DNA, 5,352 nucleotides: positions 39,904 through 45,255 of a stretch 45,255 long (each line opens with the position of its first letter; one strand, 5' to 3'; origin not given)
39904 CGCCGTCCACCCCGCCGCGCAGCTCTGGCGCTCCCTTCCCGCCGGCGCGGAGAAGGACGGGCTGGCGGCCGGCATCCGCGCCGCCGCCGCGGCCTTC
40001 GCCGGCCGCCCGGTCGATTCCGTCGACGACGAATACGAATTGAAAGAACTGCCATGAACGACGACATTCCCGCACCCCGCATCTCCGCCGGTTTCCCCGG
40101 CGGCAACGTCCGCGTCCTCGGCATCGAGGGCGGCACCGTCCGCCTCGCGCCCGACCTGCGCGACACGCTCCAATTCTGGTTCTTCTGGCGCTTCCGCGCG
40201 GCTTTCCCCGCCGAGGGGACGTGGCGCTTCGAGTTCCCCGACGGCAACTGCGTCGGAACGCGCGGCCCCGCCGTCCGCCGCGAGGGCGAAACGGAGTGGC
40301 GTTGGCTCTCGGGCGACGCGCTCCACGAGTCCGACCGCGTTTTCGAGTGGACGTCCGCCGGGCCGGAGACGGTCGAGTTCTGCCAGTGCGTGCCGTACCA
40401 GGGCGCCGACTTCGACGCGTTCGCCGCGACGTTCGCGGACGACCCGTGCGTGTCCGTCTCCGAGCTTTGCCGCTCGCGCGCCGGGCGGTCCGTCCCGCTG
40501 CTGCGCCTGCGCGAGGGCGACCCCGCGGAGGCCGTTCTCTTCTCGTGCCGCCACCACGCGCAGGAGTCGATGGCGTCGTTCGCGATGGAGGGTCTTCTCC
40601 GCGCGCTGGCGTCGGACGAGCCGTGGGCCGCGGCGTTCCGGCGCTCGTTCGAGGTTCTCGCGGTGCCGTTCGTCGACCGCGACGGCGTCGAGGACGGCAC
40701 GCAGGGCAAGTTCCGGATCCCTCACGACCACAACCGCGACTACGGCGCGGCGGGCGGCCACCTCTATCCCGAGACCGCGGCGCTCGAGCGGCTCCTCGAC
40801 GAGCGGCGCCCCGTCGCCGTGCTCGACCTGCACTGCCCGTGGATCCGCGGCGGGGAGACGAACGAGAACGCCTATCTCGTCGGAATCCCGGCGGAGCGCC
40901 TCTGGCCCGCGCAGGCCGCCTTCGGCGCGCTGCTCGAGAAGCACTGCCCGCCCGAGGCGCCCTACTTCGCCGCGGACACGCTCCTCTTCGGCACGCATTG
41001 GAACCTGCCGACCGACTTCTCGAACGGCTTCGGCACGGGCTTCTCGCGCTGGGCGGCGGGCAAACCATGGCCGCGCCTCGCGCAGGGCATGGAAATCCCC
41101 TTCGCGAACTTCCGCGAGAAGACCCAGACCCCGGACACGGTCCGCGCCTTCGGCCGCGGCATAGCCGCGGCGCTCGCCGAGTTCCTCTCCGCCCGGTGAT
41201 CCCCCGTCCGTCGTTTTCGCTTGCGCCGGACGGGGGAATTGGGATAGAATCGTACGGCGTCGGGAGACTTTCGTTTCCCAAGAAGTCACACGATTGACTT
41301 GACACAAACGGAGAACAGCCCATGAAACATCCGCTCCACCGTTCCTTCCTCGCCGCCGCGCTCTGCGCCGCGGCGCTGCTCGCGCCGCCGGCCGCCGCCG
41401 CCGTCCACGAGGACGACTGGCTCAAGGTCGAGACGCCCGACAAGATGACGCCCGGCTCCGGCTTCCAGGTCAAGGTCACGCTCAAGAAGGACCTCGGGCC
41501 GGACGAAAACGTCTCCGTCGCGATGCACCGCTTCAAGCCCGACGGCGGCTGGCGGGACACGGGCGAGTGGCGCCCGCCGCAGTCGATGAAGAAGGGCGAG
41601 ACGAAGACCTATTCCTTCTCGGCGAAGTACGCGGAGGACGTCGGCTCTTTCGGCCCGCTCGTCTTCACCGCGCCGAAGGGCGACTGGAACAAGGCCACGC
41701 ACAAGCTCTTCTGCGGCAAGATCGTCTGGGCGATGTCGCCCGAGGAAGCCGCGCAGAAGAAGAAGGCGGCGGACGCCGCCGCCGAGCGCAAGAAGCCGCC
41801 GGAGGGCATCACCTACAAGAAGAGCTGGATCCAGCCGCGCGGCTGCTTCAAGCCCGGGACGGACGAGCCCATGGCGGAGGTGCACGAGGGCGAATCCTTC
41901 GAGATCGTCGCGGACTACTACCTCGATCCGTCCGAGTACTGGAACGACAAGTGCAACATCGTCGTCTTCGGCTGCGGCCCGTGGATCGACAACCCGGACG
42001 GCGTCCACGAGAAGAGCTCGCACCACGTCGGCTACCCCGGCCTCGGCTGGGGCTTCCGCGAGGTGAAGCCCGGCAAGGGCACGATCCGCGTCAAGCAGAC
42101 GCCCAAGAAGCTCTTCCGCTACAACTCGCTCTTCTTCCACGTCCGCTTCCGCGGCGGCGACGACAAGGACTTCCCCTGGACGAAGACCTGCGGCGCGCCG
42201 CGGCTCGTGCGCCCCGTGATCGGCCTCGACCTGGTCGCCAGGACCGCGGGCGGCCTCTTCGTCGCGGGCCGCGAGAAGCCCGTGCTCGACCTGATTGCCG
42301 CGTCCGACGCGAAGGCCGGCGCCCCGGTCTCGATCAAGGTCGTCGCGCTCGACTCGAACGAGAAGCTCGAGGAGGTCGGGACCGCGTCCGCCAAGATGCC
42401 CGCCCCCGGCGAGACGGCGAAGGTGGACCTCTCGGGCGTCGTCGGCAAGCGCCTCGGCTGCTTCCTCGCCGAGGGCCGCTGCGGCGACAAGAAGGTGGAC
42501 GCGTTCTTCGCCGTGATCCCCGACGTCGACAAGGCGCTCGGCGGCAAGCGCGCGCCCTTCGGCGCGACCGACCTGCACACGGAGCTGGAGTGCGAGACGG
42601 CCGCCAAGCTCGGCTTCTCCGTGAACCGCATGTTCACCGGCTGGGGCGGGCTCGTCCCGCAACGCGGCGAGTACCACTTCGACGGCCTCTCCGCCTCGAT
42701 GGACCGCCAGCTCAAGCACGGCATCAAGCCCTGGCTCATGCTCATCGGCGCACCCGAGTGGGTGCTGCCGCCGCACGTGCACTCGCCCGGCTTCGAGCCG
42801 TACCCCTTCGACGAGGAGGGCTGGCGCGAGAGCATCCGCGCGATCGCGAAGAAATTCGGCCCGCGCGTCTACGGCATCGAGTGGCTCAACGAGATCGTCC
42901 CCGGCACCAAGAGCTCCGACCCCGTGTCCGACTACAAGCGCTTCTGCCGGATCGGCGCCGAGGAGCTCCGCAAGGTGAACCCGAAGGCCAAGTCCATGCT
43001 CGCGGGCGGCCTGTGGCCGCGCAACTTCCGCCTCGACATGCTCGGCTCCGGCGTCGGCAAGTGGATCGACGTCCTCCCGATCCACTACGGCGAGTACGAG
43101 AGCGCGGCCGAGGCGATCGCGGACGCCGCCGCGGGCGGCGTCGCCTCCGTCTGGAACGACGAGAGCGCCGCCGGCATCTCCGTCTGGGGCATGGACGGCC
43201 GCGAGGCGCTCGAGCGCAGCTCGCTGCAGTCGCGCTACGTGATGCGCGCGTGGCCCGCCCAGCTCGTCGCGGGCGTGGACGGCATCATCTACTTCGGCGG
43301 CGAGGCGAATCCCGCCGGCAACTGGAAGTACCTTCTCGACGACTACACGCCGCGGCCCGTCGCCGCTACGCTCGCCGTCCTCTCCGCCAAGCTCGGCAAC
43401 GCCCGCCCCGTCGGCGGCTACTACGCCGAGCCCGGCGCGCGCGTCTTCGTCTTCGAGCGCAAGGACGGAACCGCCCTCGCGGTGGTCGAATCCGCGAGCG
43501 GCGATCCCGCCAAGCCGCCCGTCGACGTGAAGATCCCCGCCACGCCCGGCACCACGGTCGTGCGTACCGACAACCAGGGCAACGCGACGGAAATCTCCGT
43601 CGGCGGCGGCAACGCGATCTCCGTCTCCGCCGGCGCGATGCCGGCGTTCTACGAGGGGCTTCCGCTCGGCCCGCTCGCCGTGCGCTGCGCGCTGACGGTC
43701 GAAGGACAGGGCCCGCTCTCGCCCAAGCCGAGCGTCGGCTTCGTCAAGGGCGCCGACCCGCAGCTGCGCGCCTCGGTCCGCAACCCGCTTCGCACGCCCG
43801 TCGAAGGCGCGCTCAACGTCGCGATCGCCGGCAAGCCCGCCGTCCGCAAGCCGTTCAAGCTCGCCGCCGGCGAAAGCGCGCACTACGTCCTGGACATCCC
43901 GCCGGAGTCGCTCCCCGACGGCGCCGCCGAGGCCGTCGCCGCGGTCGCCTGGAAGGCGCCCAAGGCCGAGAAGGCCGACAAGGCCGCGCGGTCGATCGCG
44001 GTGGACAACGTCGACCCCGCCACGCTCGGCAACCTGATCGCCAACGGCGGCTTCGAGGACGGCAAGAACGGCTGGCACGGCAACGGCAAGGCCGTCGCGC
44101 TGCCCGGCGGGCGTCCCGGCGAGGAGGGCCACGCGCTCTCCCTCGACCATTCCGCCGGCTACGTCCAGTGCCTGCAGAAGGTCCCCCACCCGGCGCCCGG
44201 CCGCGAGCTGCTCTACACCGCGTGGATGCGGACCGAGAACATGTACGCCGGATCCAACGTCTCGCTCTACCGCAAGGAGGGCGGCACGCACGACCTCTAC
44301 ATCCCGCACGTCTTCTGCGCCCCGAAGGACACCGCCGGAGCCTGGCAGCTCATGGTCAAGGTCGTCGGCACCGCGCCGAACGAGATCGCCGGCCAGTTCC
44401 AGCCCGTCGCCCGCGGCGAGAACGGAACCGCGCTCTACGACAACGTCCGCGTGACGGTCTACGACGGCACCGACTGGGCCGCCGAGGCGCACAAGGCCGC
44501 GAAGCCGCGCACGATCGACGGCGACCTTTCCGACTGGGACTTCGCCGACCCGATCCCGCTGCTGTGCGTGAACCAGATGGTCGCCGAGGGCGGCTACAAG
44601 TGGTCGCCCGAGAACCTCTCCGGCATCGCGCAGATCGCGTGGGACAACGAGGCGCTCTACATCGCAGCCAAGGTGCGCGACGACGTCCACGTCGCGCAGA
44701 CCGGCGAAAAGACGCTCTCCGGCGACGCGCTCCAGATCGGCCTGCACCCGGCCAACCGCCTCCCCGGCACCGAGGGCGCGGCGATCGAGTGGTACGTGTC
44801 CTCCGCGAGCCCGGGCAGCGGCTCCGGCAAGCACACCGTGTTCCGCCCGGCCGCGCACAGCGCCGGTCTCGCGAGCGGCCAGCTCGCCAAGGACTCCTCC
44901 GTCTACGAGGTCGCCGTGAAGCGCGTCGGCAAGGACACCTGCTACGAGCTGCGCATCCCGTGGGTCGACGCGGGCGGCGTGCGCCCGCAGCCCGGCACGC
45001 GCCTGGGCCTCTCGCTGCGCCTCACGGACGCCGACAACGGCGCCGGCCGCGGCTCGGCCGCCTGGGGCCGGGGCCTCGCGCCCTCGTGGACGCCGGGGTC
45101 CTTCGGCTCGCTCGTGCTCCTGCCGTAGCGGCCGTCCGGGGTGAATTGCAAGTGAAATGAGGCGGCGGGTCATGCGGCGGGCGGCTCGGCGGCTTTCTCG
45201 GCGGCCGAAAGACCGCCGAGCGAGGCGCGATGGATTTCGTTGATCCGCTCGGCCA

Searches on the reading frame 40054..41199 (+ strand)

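Call 101: search_protein_families(library=pfam, proteins=[window:40054-41199:+], max_evalue=0.001)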
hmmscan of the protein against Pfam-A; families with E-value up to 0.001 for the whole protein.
window:40054-41199:+ (381 aa): 1 family
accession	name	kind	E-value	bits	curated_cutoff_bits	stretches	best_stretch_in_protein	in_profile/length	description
PF00246.29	Peptidase_M14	-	2.2e-05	24.7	21.6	1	132-216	15-107/286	Zinc carboxypeptidase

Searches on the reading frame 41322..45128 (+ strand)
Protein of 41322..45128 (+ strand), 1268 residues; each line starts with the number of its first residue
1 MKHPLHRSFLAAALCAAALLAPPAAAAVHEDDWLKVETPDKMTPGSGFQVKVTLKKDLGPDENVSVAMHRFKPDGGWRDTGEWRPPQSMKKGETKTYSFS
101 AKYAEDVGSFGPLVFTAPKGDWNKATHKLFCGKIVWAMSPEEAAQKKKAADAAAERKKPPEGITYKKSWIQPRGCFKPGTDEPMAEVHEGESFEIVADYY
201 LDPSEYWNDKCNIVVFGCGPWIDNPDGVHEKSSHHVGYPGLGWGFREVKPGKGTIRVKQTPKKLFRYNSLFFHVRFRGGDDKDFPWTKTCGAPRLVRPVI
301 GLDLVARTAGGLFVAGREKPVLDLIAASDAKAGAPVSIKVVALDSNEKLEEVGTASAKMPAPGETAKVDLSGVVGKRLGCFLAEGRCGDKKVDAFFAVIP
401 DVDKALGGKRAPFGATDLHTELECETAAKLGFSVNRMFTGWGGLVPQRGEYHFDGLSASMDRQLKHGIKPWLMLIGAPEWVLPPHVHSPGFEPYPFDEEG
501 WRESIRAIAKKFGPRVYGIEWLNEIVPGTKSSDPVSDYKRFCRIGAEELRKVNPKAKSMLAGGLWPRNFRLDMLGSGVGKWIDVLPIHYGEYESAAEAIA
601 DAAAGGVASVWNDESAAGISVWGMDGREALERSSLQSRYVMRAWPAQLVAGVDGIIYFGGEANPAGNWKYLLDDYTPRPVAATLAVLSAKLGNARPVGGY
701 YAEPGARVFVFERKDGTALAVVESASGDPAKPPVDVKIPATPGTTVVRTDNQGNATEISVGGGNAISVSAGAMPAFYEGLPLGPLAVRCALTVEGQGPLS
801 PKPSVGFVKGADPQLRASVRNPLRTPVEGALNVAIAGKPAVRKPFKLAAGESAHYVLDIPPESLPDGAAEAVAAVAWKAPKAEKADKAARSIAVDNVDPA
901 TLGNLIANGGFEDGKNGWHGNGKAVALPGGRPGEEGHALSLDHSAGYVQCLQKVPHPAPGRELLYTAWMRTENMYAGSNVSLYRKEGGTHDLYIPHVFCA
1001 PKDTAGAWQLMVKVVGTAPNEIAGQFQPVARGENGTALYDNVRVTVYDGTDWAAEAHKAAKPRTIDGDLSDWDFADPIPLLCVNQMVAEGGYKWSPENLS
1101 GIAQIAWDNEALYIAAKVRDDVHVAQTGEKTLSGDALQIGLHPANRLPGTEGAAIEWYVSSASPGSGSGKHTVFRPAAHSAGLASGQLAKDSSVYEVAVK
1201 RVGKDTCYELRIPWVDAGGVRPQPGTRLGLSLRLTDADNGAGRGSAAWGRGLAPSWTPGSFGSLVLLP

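Call 9: search_protein_families(library=pfam, proteins=[window:41322-45128:+], max_evalue=0.01)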
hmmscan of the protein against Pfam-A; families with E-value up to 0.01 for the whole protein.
window:41322-45128:+ (1268 aa): 2 families
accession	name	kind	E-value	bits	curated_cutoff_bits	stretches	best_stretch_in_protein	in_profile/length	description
PF06452.16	CBM9_1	-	4.4e-09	36.9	23.4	1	1091-1266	23-182/185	Carbohydrate family 9 binding domain-like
PF13670.12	PepSY_2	-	0.0048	17.3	24.3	0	9-52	5-47/83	Peptidase propeptide and YPEB domain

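Call 10: search_protein_families(library=ncbifam, proteins=[window:41322-45128:+], max_evalue=0.01)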
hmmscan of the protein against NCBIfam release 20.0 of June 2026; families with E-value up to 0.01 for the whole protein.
window:41322-45128:+ (1268 aa): 0 families

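Call 24: find_encoding_contigs(protein=window:41322-45128:+, flank=10000, max_places=6)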
Protein window:41322-45128:+ (1268 aa): 4 contigs read that carry it; 3 places shown.
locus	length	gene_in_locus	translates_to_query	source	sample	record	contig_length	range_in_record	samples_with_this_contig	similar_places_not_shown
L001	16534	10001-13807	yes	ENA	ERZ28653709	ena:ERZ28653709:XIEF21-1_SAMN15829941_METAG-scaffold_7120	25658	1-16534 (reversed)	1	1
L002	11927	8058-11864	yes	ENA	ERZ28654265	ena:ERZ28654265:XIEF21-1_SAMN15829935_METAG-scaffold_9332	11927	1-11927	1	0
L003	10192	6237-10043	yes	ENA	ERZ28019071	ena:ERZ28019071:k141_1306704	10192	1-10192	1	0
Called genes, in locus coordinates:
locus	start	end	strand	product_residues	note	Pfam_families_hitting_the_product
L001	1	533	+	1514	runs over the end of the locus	PF10102:DUF2341 (weak), PF13385:Laminin_G_3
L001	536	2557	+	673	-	-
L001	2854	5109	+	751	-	PF00754:F5_F8_type_C, PF22633:F5_F8_type_C_2 (weak), PF22842:Pel9A-like_beta_helix (faint)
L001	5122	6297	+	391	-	PF00149:Metallophos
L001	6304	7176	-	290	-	PF01261:AP_endonuc_2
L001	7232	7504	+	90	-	-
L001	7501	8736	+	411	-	PF09587:PGA_cap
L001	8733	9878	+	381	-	PF00246:Peptidase_M14 (faint)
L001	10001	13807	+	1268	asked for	PF06452:CBM9_1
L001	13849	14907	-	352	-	PF00665:rve (weak)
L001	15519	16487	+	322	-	PF13306:LRR_5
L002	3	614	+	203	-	?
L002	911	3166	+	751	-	PF00754:F5_F8_type_C, PF22633:F5_F8_type_C_2 (weak), PF22842:Pel9A-like_beta_helix (faint)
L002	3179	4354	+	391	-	PF00149:Metallophos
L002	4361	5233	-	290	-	PF01261:AP_endonuc_2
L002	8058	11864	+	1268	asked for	PF06452:CBM9_1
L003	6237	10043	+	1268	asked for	PF06452:CBM9_1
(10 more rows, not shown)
